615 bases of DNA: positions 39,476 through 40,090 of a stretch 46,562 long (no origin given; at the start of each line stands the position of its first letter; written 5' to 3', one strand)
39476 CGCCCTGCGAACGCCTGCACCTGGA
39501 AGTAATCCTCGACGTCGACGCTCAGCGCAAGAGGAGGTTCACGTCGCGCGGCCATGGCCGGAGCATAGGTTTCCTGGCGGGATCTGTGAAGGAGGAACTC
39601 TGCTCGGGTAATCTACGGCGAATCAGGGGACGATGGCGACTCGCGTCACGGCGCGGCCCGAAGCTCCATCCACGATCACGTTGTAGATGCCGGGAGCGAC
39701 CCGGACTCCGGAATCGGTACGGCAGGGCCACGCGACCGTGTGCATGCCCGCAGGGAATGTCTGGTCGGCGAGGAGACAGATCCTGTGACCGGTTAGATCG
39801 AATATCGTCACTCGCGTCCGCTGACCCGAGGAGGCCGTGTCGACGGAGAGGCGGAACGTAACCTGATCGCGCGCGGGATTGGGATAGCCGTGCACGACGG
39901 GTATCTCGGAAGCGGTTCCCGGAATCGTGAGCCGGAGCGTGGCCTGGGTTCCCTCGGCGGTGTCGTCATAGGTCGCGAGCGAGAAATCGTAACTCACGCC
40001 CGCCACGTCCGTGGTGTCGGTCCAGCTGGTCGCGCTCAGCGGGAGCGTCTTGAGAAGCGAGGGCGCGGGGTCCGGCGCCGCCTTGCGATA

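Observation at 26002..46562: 20-kb single-strand envelope locus mixing exosortase-locus marker genes with T9SS-type cargo and a PorV-like gene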

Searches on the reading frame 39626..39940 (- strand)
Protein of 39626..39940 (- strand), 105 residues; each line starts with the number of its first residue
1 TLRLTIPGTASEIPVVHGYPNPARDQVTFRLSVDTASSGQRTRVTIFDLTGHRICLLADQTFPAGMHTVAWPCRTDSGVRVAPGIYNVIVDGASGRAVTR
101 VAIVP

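Call 46: find_homologous_proteins(query=window:39626-39940:-, max_evalue=0.001)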
Query seq(105 aa) (105 aa): 4 proteins with E <= 0.001 among 5 candidates.
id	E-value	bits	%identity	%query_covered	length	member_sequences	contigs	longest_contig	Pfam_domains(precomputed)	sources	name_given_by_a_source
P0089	2.3e-46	174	74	100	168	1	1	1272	PF13860.13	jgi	-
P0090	6.6e-29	118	58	100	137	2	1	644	-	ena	-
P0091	4.5e-26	108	59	86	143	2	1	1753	PF18962.8,PF13860.13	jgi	jgi:hypothetical protein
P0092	6.8e-17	79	62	60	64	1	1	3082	-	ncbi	ncbi:MAG TPA: flagellar hook assembly protein FlgD, partial [Candidatus Eisenbacteria bacterium]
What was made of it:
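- Tried and rejected: It collected only 5 candidates (call 46).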

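Call 60: search_protein_representatives(protein=window:39626-39910:-)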
Query: 95 residues. Proteins with E-value up to 0.001 (for the whole library): 14475; up to 1e-10: 56; up to 1e-30: 4. The best 150 are listed.
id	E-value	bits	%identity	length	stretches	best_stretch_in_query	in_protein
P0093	1.3e-40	153.1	27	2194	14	24-84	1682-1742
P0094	2.1e-35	136.4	27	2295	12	10-85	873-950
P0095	5.6e-34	131.9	62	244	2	4-95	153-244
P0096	2.5e-33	129.8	63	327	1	5-95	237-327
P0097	5.4e-24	99.9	26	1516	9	33-78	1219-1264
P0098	1.1e-23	98.9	51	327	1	3-95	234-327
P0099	5.4e-23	96.7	27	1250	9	25-81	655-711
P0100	3.9e-22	93.9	27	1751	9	14-85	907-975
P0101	3.2e-20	87.9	27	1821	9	2-85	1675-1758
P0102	2.3e-19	85.1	41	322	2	2-95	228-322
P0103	6.3e-19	83.7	45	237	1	7-95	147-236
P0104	8.4e-19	83.3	28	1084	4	2-84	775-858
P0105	1.5e-18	82.4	28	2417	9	32-82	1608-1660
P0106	1.6e-18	82.4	25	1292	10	6-82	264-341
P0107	1.3e-16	76.3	28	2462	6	31-82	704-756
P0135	1.5e-11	60.1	44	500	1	6-93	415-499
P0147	9.3e-11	57.5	42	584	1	9-93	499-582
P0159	3.4e-10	55.7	41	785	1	9-93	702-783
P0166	3.9e-10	55.5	41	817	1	9-93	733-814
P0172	5.5e-10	55.1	42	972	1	9-94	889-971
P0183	6.9e-10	54.7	39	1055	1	10-91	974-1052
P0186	7.8e-10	54.6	41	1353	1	8-91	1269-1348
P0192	9.9e-10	54.2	41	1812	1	8-94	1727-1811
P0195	1.2e-09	54.0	41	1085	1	9-94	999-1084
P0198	1.5e-09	53.6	39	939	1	8-95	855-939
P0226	3.2e-09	52.6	43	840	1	8-95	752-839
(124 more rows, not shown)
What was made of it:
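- Some top relatives carry the domain in 9-15 internal tandem copies (call 60).
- Tried and rejected: I replaced it with the exhaustive search (call 60).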

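Call 62: search_protein_families(library=pfam, proteins=[P0135, P0147, P0159, P0166, P0172, P0183, P0186, P0195, P0198, P0226], max_evalue=0.001)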
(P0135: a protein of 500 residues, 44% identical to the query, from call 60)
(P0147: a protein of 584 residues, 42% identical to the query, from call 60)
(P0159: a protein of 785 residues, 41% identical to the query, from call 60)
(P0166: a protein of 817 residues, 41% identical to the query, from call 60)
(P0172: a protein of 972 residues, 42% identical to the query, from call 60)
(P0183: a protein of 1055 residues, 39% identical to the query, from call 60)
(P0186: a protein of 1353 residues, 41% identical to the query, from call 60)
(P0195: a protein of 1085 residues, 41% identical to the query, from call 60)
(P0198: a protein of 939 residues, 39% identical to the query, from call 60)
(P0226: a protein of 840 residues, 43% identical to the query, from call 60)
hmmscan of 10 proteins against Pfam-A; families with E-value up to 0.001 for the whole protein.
P0135 (500 aa): 1 family
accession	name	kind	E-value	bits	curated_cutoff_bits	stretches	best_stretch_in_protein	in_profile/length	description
PF13860.13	FlgD_ig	-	1e-07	32.3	27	1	433-489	19-76/79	FlgD Ig-like domain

P0147 (584 aa): 3 families
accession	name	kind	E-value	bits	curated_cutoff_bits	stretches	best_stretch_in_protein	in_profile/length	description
PF13860.13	FlgD_ig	-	1.1e-08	35.3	27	1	522-571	26-75/79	FlgD Ig-like domain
PF13229.12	Beta_helix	-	2e-05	24.7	25.9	1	147-312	31-157/158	Right handed beta helix region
PF18962.6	Por_Secre_tail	-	0.0008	20.1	27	0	500-582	3-75/75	Secretion system C-terminal sorting domain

P0159 (785 aa): 8 families
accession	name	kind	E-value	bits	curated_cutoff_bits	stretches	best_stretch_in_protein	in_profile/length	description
PF24681.1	Kelch_KLHDC2_KLHL20_DRC7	-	2.2e-45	155.1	50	2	474-653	38-211/221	KLHDC2/KLHL20/DRC7 Kelch-repeats domain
PF24981.1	Beta-prop_ATRN-LZTR1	-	2.5e-16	60.2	50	1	526-669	26-171/289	Attractin/LZTR1 beta-propeller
PF13418.12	Kelch_4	-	3.3e-16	59.4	21.6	0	486-535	1-48/49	Galactose oxidase, central domain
PF13415.12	Kelch_3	-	7.8e-15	55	22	0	603-653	1-47/48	Galactose oxidase, central domain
PF13854.13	Kelch_HCF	-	1.7e-14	54.3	113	1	512-611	154-257/345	Host cell factor, Kelch-repeats domain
PF13860.13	FlgD_ig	-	5.2e-09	36.4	27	1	711-773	13-76/79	FlgD Ig-like domain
PF13964.12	Kelch_6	-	1.9e-06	28.1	25.3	0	598-664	6-44/50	Kelch motif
PF01344.31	Kelch_1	-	6.5e-06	26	20.1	0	46-76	1-23/46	Kelch motif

P0166 (817 aa): 5 families
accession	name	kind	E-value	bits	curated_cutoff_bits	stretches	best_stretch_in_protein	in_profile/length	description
PF13517.12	FG-GAP_3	-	6.6e-62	206.4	26.9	8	197-252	1-59/61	FG-GAP-like repeat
PF01839.29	FG-GAP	-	1.5e-31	108.2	22.1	0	150-168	5-23/37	FG-GAP repeat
PF13860.13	FlgD_ig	-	2.2e-09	37.6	27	1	741-802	12-74/79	FlgD Ig-like domain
PF18962.6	Por_Secre_tail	-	0.00046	20.9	27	0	732-805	1-66/75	Secretion system C-terminal sorting domain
PF16743.10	PliI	-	0.00071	19.7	27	0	680-704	60-84/123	Periplasmic lysozyme inhibitor of I-type lysozyme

P0172 (972 aa): 5 families
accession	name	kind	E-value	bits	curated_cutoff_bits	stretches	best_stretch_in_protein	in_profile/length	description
PF00246.29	Peptidase_M14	-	2.5e-50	172.1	21.6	1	112-349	5-268/286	Zinc carboxypeptidase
PF13860.13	FlgD_ig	-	5.1e-08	33.2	27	1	905-961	21-77/79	FlgD Ig-like domain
PF13620.12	CarboxypepD_reg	-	2e-07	31.7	32.3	1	376-449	2-75/82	Carboxypeptidase regulatory-like domain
PF08308.17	PEGA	-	0.00087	19.6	20.8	0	420-457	32-69/71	PEGA domain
PF18962.6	Por_Secre_tail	-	0.00092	19.9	27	0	888-970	1-75/75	Secretion system C-terminal sorting domain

P0183 (1055 aa): 4 families
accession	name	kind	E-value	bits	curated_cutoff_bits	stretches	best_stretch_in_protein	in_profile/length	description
PF00082.27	Peptidase_S8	-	1e-44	153.4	21.8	1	184-490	1-288/288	Subtilase family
PF13860.13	FlgD_ig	-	4e-05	24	27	1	979-1037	10-69/79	FlgD Ig-like domain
PF06283.17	ThuA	-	0.00049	20.8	33.4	0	744-913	16-184/209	Trehalose utilisation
PF18962.6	Por_Secre_tail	-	0.00082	20.1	27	0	974-1054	3-75/75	Secretion system C-terminal sorting domain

P0186 (1353 aa): 10 families
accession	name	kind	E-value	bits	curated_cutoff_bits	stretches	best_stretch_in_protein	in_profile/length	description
PF22544.2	HYDIN_VesB_CFA65-like_Ig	-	6.3e-41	139.1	25.5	3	681-769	1-92/100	HYDIN/CFA65/VesB-like, Ig-like domain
PF15780.11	ASH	-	8.9e-21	74.3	27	2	306-382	15-92/98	Abnormal spindle-like microcephaly-assoc'd, ASPM-SPD-2-Hydin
PF19190.6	BACON_2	-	4.6e-16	59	25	1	788-875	2-80/94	Viral BACON domain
PF24507.1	Ig_CFAP65_4th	-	6.2e-15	55.8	27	0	618-647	21-50/76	CFAP65, fourth Ig-like domain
PF07610.17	DUF1573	-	4.4e-13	49.5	26.1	1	684-768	2-87/98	Protein of unknown function (DUF1573)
PF22067.2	Cep192_D3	-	2e-11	44.3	27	0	697-768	15-87/99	Cep192 domain 3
PF22073.2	Cep192_D4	-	3.8e-09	37.2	35.5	1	681-780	2-111/112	Cep192 domain 4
PF12371.14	TMEM131_like_N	-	1.5e-06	28.8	28.8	0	305-365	8-70/84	Transmembrane protein 131-like N-terminal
PF21310.3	OCRL-like_ASH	-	3.1e-06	27.7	27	0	808-857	20-67/109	Inositol polyphosphate 5-phosphatase OCRL-like, ASH domain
PF13860.13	FlgD_ig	-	1.6e-05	25.2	27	1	1286-1340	21-75/79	FlgD Ig-like domain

P0195 (1085 aa): 8 families
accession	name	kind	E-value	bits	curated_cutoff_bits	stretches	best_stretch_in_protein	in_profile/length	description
PF00041.27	fn3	-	2e-14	54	25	1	743-828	5-74/84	Fibronectin type III domain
PF16656.11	Pur_ac_phosph_N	-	2.3e-12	47.7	30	1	748-835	11-91/93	Purple acid Phosphatase, N-terminal domain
PF00722.28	Glyco_hydro_16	-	3.5e-09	36.8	22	1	378-517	41-141/175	Glycosyl hydrolases family 16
PF13860.13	FlgD_ig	-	3.4e-06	27.4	27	1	1005-1071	8-74/79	FlgD Ig-like domain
PF01436.27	NHL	-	9.8e-06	25.8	20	0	81-105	3-26/28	NHL repeat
PF18962.6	Por_Secre_tail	-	0.00011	22.9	27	1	1000-1082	3-74/75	Secretion system C-terminal sorting domain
PF24684.1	Vgb_lyase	-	0.00013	21.3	50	0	50-157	150-259/290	Virginiamycin B lyase family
PF25788.1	Ig_Rha78A_N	-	0.00019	22.1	27.4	0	746-835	14-96/105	Rha78A-like, N-terminal immunoglobulin domain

P0198 (939 aa): 9 families
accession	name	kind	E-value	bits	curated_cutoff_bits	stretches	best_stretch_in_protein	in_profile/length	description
PF09118.17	GO-like_E_set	-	6.2e-23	81.4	25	1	396-495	1-100/100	Galactose oxidase-like, Early set domain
PF13418.12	Kelch_4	-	3.8e-10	40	21.6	0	82-123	1-33/49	Galactose oxidase, central domain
PF13860.13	FlgD_ig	-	1.6e-09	38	27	1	861-929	9-78/79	FlgD Ig-like domain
PF24681.1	Kelch_KLHDC2_KLHL20_DRC7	-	1.6e-09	37.8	50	1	37-134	9-101/221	KLHDC2/KLHL20/DRC7 Kelch-repeats domain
PF13964.12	Kelch_6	-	1.3e-07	31.8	25.3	0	154-174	24-44/50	Kelch motif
PF01344.31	Kelch_1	-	7.7e-06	25.8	20.1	0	159-173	28-42/46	Kelch motif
PF18962.6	Por_Secre_tail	-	0.00011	22.9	27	1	857-934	3-72/75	Secretion system C-terminal sorting domain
PF07646.21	Kelch_2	-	0.00012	22.3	21.3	0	158-176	29-47/48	Kelch motif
PF13415.12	Kelch_3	-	0.00069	20.2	22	0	99-150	3-47/48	Galactose oxidase, central domain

P0226 (840 aa): 7 families
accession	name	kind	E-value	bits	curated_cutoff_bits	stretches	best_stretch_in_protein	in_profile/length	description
PF00041.27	fn3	-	8e-45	151.4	25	6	197-292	2-82/84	Fibronectin type III domain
PF25788.1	Ig_Rha78A_N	-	2.7e-19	69.8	27.4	0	203-298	12-101/105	Rha78A-like, N-terminal immunoglobulin domain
PF16656.11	Pur_ac_phosph_N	-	5.4e-17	62.6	30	1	205-291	10-89/93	Purple acid Phosphatase, N-terminal domain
PF25059.1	FN3_DSCAM-DSCAML_C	-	3.7e-06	27.6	39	0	259-296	43-80/89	DSCAM/DSCAML C-terminal Fn3-like domain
PF10179.15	NDNF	-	6e-06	26.8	27.3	0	605-634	89-118/127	Neuron-derived neurotrophic factor, first Fn(III) domain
PF14292.12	SusE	-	1e-05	26.1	25.2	0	406-461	7-59/106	SusE outer membrane protein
PF16655.11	PhoD_N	-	2.1e-05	25.4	30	0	251-283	49-81/90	PhoD-like phosphatase, N-terminal domain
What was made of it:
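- Passenger domains are diverse (call 62).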

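Call 96: predict_structure(alignment_id=A7)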
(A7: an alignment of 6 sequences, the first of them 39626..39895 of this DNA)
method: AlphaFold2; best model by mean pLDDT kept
length: 90 residues; sequences in the alignment: 6
mean_pLDDT: 87.0   pTM: 0.76
mean pLDDT of the five models: 87.0, 85.4, 85.1, 83.8, 70.6
residues with pLDDT >= 90: 57; 70-90: 24; 50-70: 8; < 50: 1
segments of 3 or more residues with pLDDT < 50: none
pLDDT, mean of each block of 10 residues (from residue 1): 55 87 88 95 93 92 92 91 88
secondary structure, 60 per line:
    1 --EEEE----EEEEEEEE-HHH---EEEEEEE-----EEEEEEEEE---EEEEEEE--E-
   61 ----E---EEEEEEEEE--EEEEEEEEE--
elements in order: E3-6 E11-18 E26-32 E38-46 E50-56 E69-77 E80-88

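Call 100: fold_search(model_id=the predicted structure, library=pdb)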
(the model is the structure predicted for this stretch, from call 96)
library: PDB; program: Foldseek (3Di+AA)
matches with E <= 10: 1490; with E <= 0.001: 3
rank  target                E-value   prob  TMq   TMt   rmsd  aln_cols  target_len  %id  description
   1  5m11                  6.6e-04  1.00  0.61  0.09   4.3        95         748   30  Structural and functional probing of PorZ, an essential bacterial surface component of the type-IX secretion system of h (released 2016-11-09)
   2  6za2_B                8.1e-04  1.00  0.69  0.07   3.6        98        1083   21  Crystal structure of dimeric latent PorU from Porphyromonas gingivalis (released 2021-09-29)
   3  6za2_A                9.5e-04  1.00  0.70  0.07   3.5        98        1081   22  Crystal structure of dimeric latent PorU from Porphyromonas gingivalis (released 2021-09-29)
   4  4g5a_A                1.3e-03  1.00  0.59  0.55   3.4        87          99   14  Crystal structure of a putative member of duf 3244 protein family (BT_1867) from Bacteroides thetaiotaomicron VPI-5482 (released 2012-09-19)
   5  3c12                  1.5e-03  1.00  0.48  0.32  11.4        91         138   21  Crystal Structure of FlgD from Xanthomonas campestris: Insights into the Hook Capping Essential for Flagellar Assembly (released 2008-12-09)
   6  3osv_A                2.7e-03  1.00  0.56  0.40   4.3        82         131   20  The crytsal structure of FLGD from P. Aeruginosa (released 2011-05-04)
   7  7bhq_B                2.9e-03  1.00  0.62  0.31   3.7        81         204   21  In situ assembled Salmonella FlgD hook cap complex (released 2021-05-05)
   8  2p9r_B                3.5e-03  1.00  0.59  0.55   3.7        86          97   20  Human alpha2-macroglogulin is composed of multiple domains, as predicted by homology with complement component C3 (released 2007-08-21)
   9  8jmw_A                4.1e-03  1.00  0.66  0.14   4.6        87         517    8  Fibril form of serine peptidase Vpr (released 2023-12-06)
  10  7eha_A                4.8e-03  1.00  0.57  0.33   4.5        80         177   21  Crystal structure of the flagellar hook cap from Salmonella enterica serovar Typhimurium (released 2021-11-24)
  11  3osv_B                4.8e-03  1.00  0.55  0.40   4.9        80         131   21  The crytsal structure of FLGD from P. Aeruginosa (released 2011-05-04)
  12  4zzk_A                6.0e-03  1.00  0.54  0.36   6.5       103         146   14  Crystal structure of truncated FlgD (monoclinic form) from the human pathogen Helicobacter pylori (released 2016-02-24)
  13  7eh9_A                7.4e-03  1.00  0.64  0.46   2.8        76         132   21  Crystal structure of the flagellar hook cap fragment from Salmonella enterica serovar Typhimurium (released 2021-11-24)
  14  3osv_D                7.4e-03  1.00  0.60  0.44   4.5        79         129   20  The crytsal structure of FLGD from P. Aeruginosa (released 2011-05-04)
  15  4zzf                  7.4e-03  1.00  0.52  0.35   6.1       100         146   13  Crystal structure of truncated FlgD (tetragonal form) from the human pathogen Helicobacter pylori (released 2016-02-24)
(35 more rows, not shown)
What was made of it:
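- On Type IX secretion cargo: FlgD follows (calls 96, 100).
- FlgD structures follow closely in the fold search (call 100).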

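Call 102: search_protein_families(library=ncbifam, proteins=[P0135, P0147, P0159, P0166, P0172, P0183, P0186, P0195, P0198, P0226], max_evalue=0.001)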
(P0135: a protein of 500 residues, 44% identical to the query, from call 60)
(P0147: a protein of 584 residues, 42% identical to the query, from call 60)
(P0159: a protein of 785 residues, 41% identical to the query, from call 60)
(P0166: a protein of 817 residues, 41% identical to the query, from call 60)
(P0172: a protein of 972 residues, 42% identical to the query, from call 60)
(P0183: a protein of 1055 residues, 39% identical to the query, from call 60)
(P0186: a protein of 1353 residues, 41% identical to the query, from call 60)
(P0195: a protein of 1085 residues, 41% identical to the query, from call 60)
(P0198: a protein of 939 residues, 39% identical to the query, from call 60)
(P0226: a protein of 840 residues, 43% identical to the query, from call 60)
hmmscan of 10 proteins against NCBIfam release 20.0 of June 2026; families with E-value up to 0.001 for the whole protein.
P0135 (500 aa): 3 families
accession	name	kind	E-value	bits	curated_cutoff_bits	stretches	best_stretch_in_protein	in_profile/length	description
TIGR04183.1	Por_Secre_tail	domain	2.2e-05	24.3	23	1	418-499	2-71/72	T9SS type A sorting domain-containing protein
NF005176.1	PRK06655.1-1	equivalog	0.00051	20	230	0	434-492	95-154/197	flagellar hook assembly protein FlgD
NF009277.0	PRK12634.1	equivalog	0.00075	19.7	333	0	432-487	118-173/221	flagellar basal body rod modification protein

P0147 (584 aa): 4 families
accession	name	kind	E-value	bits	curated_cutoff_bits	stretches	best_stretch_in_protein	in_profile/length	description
NF005176.1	PRK06655.1-1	equivalog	9.3e-06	25.7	230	1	521-579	99-157/197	flagellar hook assembly protein FlgD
TIGR04183.1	Por_Secre_tail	domain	1.2e-05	25.2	23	1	500-582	3-71/72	T9SS type A sorting domain-containing protein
NF033707.1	T9SS_sortase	equivalog_domain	0.00024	18.9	420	1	499-570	1002-1076/1095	type IX secretion system sortase PorU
NF009276.0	PRK12633.1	equivalog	0.0008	19.2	383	0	522-576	132-186/234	flagellar basal body rod modification protein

P0159 (785 aa): 4 families
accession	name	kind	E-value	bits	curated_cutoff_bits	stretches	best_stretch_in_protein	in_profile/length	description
TIGR04183.1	Por_Secre_tail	domain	2.6e-07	30.5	23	1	703-783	3-71/72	T9SS type A sorting domain-containing protein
NF033707.1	T9SS_sortase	equivalog_domain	2.7e-06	25.3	420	1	703-771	1003-1076/1095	type IX secretion system sortase PorU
NF005176.1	PRK06655.1-1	equivalog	4.3e-05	23.5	230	1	717-773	94-150/197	flagellar hook assembly protein FlgD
NF009276.0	PRK12633.1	equivalog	6.1e-05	22.9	383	1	708-777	116-186/234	flagellar basal body rod modification protein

P0166 (817 aa): 9 families
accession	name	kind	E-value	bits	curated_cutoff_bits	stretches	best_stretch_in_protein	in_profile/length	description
NF047539.1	XAC2610_fam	domain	2.2e-10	40.9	35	0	636-652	3-19/89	XAC2610-related protein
NF033707.1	T9SS_sortase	equivalog_domain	3.4e-07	28.3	420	1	730-803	999-1077/1095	type IX secretion system sortase PorU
NF005176.1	PRK06655.1-1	equivalog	1.4e-06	28.3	230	1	748-804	94-150/197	flagellar hook assembly protein FlgD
NF052323.1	T9SSA_dep_M6i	equivalog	1.5e-06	26.5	600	0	734-802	962-1025/1043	T9SS-dependent M6-like inactivated metalloprotease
TIGR04183.1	Por_Secre_tail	domain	2e-06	27.7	23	1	732-812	1-69/72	T9SS type A sorting domain-containing protein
NF009277.0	PRK12634.1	equivalog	2.5e-05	24.5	333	1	752-801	123-172/221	flagellar basal body rod modification protein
NF052506.1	PA5033_fam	subfamily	8.6e-05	21.5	100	0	195-319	33-152/284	PA5033 family protein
NF009276.0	PRK12633.1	equivalog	0.00014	21.6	383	1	752-803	130-181/234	flagellar basal body rod modification protein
NF009452.0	PRK12812.1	equivalog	0.00029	20.2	258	1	751-801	152-204/289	flagellar basal body rod modification protein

P0172 (972 aa): 6 families
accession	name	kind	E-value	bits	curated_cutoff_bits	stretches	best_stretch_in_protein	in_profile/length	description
NF005176.1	PRK06655.1-1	equivalog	2.1e-06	27.8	230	1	905-961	95-152/197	flagellar hook assembly protein FlgD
TIGR04183.1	Por_Secre_tail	domain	6.7e-06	26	23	1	888-970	1-71/72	T9SS type A sorting domain-containing protein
NF007897.0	PRK10602.1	equivalog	1.8e-05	23.9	157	0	134-227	21-102/237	murein tripeptide amidase MpaA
NF052323.1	T9SSA_dep_M6i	equivalog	6e-05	21.2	600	1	889-961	961-1028/1043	T9SS-dependent M6-like inactivated metalloprotease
NF033707.1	T9SS_sortase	equivalog_domain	0.0004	18.1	420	1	888-958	1001-1076/1095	type IX secretion system sortase PorU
NF009276.0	PRK12633.1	equivalog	0.00078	19.2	383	0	906-960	128-182/234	flagellar basal body rod modification protein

P0183 (1055 aa): 9 families
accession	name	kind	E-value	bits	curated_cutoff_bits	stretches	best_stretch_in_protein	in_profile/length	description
TIGR03921.1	T7SS_mycosin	equivalog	7e-39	133.9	278.75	2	173-394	3-197/353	type VII secretion-associated serine protease mycosin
NF033595.1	denti_PrtP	equivalog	3.3e-12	45.8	300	1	416-500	414-504/606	dentilisin complex serine proteinase subunit PrtP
NF049966.1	QH_SP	equivalog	3.2e-07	29.9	165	1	189-344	2-128/219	subtilisin-like serine protease QhpE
NF040809.1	germ_prot_CspBA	exception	3.7e-07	28.2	1250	1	409-457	429-474/1099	bifunctional germination protease/germinant receptor pseudoprotease CspBA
TIGR04183.1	Por_Secre_tail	domain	5.3e-07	29.5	23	1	973-1054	2-71/72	T9SS type A sorting domain-containing protein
NF040553.1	SGO_0316_fam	subfamily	1.2e-06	26.5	1400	0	410-476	665-732/1486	SGO_0316/SGO_0317 family LPXTG-anchored serine peptidase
NF051851.1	AtpSerPepEprS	equivalog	1.7e-05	23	1700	0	165-275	48-163/988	autotransporter serine peptidase EprS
NF040808.2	CspC_non_triad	exception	2.9e-05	22.7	675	0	222-339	158-276/556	bile acid germinant receptor pseudoprotease CspC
TIGR03895.1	protease_PatA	subfamily_domain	0.00091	18.1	421.05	0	437-457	158-178/606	PatA/PatG family cyanobactin maturation protease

P0186 (1353 aa): 5 families
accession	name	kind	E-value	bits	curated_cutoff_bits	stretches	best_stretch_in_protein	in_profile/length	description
NF012200.0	choice_anch_D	domain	1.4e-39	135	45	3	680-769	14-108/108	choice-of-anchor D domain-containing protein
NF041425.1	OS_HP2_seleno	subfamily_domain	1.3e-18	67.1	100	0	305-395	6-96/98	OS_HP2 family (seleno)protein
NF052323.1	T9SSA_dep_M6i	equivalog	3.3e-05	22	600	1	1270-1341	961-1027/1043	T9SS-dependent M6-like inactivated metalloprotease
NF033707.1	T9SS_sortase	equivalog_domain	3.9e-05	21.5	420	1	1267-1341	999-1078/1095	type IX secretion system sortase PorU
TIGR04183.1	Por_Secre_tail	domain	5.1e-05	23.2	23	1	1271-1350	3-70/72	T9SS type A sorting domain-containing protein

P0195 (1085 aa): 11 families
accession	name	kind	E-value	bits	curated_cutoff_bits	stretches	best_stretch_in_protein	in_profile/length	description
NF033206.1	ScyE_fam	subfamily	1.4e-17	64.3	80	1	62-143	236-322/333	ScyD/ScyE family protein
TIGR00868.1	hCaCC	subfamily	3.4e-12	45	900.85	2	713-836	739-862/863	calcium-activated chloride channel protein 1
NF033707.1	T9SS_sortase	equivalog_domain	8.1e-10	37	420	1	997-1075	1000-1080/1095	type IX secretion system sortase PorU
TIGR04183.1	Por_Secre_tail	domain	2.6e-08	33.7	23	1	1000-1083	3-71/72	T9SS type A sorting domain-containing protein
NF041449.1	K_carrageenase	equivalog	4e-07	29.5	350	1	298-406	28-125/283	kappa-carrageenase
NF052454.1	BtaGlycanEglC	equivalog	3e-06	26.4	700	0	310-508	257-410/459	endo-1,3-1,4-beta-glycanase EglC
NF052228.1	T9SS_PorZ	equivalog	6.8e-06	24.8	260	1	1021-1078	696-748/757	type IX secretion system anionic LPS delivery protein PorZ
NF009276.0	PRK12633.1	equivalog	1.2e-05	25.2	383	1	1001-1075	111-184/234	flagellar basal body rod modification protein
TIGR02604.1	Piru_Ver_Nterm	subfamily_domain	5.4e-05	22.7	122.2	0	102-276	164-338/367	PVC-type heme-binding CxxCH protein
NF052323.1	T9SSA_dep_M6i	equivalog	0.00027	19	600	1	1000-1077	962-1031/1043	T9SS-dependent M6-like inactivated metalloprotease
NF005176.1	PRK06655.1-1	equivalog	0.00075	19.5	230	0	1010-1072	89-149/197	flagellar hook assembly protein FlgD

P0198 (939 aa): 5 families
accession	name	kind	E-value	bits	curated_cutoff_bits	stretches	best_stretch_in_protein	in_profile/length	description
NF052501.1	RdCuOxGlxASco2837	equivalog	8.6e-28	96.9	800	1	251-495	408-644/645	radical copper oxidase GlxA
NF033707.1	T9SS_sortase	equivalog_domain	5.6e-07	27.6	420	1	853-931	999-1082/1095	type IX secretion system sortase PorU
TIGR04183.1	Por_Secre_tail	domain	1.8e-06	27.9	23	1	857-935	3-69/72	T9SS type A sorting domain-containing protein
NF005176.1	PRK06655.1-1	equivalog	2.2e-06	27.7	230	1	872-934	95-157/197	flagellar hook assembly protein FlgD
NF052323.1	T9SSA_dep_M6i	equivalog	0.00011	20.3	600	1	857-932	962-1033/1043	T9SS-dependent M6-like inactivated metalloprotease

P0226 (840 aa): 3 families
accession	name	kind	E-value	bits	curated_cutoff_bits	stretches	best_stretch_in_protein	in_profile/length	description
TIGR00868.1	hCaCC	subfamily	1.3e-34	119.2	900.85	4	410-518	747-862/863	calcium-activated chloride channel protein 1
NF041611.1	exoglucan_CbhB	equivalog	2.3e-25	88.8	1950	3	531-732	698-879/997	exoglucanase CbhB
NF045522.1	MXAN_2561_fam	equivalog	4.7e-12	46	150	0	255-297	215-257/304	MXAN_2561 family MXYO-CTERM-anchored protein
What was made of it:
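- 9 of 10 pass TIGR04183 (call 102). 9 of 10 such proteins pass TIGR04183 (call 102).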
